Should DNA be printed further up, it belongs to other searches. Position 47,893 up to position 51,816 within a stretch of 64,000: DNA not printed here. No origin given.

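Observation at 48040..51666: GH5 catalytic barrel interrupted by a second complete GH5 barrel (nested domain architecture)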

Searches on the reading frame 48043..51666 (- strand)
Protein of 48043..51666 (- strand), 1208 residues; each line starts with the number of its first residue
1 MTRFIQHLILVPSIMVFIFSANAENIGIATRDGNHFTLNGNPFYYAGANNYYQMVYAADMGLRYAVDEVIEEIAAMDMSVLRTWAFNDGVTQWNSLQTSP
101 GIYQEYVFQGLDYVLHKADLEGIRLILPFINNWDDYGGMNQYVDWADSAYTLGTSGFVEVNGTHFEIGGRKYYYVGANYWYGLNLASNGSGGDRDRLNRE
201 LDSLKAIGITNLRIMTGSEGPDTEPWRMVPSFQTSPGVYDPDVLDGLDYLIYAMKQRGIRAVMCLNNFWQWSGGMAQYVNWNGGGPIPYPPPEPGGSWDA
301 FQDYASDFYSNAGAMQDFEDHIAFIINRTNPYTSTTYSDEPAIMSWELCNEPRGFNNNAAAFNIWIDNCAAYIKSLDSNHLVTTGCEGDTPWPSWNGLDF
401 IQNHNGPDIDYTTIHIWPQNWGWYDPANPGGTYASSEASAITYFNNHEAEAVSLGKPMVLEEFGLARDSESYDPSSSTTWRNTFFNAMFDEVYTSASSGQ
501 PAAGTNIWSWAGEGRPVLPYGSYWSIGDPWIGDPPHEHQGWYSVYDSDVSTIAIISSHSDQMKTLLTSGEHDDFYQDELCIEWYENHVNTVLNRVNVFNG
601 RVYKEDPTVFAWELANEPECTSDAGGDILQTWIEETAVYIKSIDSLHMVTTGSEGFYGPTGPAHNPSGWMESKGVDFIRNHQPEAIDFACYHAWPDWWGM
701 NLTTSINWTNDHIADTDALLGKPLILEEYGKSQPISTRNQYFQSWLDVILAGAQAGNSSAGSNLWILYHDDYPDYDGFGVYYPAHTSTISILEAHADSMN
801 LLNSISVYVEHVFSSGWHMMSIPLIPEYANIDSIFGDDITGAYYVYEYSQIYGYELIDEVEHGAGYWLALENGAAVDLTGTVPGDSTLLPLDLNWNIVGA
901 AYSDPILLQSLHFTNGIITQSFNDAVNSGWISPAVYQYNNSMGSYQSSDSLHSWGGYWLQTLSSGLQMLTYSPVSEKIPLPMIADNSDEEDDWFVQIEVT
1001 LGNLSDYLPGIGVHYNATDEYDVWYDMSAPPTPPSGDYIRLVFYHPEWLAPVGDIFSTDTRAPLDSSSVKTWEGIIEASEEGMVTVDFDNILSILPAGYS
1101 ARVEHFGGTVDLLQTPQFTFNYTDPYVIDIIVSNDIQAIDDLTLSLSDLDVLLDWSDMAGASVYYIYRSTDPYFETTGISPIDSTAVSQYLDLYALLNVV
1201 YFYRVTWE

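Call 3: search_protein_families(library=pfam, proteins=[window:48043-51666:-], max_evalue=1)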
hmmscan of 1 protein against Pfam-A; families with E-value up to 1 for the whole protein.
window:48043-51666:- (1208 aa): 1 family
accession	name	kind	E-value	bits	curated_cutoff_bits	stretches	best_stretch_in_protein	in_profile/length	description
PF02836.23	Glyco_hydro_2_C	-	0.014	14.9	21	0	339-384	123-160/302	Glycosyl hydrolases family 2, TIM barrel domain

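Call 4: search_solved_structures(query=window:48043-51666:-, max_evalue=0.001, show_alignments=3)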
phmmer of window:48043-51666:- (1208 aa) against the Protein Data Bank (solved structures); distinct sequences matched with E-value up to 0.001: 16.
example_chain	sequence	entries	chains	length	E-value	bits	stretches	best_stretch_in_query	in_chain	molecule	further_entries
1uuq_A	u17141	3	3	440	6.1e-104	352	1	153-563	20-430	MANNOSYL-OLIGOSACCHARIDE GLUCOSIDASE | MAN5A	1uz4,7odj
4lyp_A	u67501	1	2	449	4.4e-87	296.2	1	161-559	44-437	Exo-beta-1,4-mannosidase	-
4lyq_A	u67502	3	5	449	2.9e-86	293.4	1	161-559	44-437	Exo-beta-1,4-mannosidase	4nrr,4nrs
4lyr_A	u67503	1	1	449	3e-86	293.4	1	161-559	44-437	Exo-beta-1,4-mannosidase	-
8gf3_A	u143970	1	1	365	3.8e-80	273.2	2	570-806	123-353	GH5 Mannanase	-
9m20_A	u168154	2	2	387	2.8e-72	247.1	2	570-800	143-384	mannan endo-1,4-beta-mannosidase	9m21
1rh9_A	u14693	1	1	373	5.2e-68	233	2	571-789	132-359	endo-beta-mannanase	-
3pz9_A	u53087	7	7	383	2.4e-54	187.7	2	570-780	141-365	Mannan endo-1,4-beta-mannosidase. Glycosyl Hydrolase family 5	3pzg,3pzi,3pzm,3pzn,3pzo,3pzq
6tn6_A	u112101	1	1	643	6.3e-53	183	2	570-781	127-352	Mannan endo-1,4-beta-mannosidase. Glycosyl Hydrolase family 5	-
4qp0_A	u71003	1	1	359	2.5e-45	157.8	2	570-781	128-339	Endo-beta-mannanase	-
1qno_A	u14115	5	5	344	1.7e-39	138.5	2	602-740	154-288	ENDO-1,4-B-D-MANNANASE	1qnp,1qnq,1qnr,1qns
3ziz_A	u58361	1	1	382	4.9e-39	137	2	573-802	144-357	GH5 ENDO-BETA-1,4-MANNANASE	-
3wh9_A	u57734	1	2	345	1.7e-33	118.7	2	568-748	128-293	Endo-beta-1,4-mannanase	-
31ao_A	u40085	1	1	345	2.5e-33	118.1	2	568-771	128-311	Probable mannan endo-1,4-beta-mannosidase A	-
3wfl_A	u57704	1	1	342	2.9e-32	114.5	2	569-783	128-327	beta-mannanase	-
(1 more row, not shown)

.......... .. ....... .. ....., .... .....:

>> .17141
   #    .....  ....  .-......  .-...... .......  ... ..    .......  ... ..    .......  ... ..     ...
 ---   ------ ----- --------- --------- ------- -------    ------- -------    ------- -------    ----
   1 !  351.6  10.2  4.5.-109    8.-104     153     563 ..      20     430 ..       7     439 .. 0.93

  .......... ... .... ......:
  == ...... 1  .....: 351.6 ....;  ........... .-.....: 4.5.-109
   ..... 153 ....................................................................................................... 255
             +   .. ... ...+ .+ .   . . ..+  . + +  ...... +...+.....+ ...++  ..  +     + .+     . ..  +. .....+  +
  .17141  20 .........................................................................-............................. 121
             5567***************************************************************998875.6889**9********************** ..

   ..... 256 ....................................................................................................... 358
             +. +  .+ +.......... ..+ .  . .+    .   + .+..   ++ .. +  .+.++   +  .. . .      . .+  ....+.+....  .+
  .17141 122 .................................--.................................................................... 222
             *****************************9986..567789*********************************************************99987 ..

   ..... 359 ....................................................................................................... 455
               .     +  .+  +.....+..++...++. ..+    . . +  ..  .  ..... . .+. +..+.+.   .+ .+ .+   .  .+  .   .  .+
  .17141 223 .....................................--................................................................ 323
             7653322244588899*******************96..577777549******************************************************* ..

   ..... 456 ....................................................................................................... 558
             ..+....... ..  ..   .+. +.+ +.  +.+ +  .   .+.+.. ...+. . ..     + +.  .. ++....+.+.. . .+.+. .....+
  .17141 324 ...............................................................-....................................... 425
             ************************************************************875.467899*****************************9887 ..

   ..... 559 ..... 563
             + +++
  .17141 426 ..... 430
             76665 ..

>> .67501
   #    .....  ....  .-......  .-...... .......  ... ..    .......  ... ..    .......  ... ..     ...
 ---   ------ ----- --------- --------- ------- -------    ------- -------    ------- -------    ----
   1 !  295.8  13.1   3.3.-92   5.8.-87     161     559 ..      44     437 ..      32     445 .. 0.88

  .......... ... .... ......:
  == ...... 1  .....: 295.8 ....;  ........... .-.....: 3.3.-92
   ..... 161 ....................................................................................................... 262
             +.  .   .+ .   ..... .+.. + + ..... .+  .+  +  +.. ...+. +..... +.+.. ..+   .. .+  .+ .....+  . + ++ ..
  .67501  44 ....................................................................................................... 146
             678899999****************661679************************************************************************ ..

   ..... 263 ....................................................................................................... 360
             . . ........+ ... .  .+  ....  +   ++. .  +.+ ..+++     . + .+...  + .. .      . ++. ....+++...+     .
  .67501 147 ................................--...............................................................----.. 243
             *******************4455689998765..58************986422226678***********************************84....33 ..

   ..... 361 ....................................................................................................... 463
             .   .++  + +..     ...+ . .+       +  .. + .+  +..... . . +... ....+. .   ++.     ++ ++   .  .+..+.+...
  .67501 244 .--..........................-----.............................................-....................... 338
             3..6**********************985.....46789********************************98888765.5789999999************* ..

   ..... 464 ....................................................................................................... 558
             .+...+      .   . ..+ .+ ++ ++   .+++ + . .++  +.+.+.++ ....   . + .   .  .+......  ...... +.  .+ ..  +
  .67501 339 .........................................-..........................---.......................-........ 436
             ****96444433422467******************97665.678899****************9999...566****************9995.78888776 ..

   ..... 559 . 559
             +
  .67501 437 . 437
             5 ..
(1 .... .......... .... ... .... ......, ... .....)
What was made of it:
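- On Glycoside hydrolase family 5 (clan GH-A): guest barrel: E351 aligns to 1uuq E215 and E462 to E330 (call 4).
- Checked: The inner segment matches 1uuq over 411 residues at E 6e-104 (call 4).
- Topology: the inner segment equals full-length 1uuq (call 4). The related RmMan5B (4lyp) entry is an exo-mannosidase studied for transglycosylation (call 4 hit list).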

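Call 7: search_protein_families(library=ncbifam, proteins=[window:48043-51666:-], max_evalue=0.1)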
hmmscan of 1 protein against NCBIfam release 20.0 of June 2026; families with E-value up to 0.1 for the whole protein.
window:48043-51666:- (1208 aa): 0 families
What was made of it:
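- Tried and rejected: Pfam and NCBIfam on the intact protein gave nothing significant (calls 3, 7).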
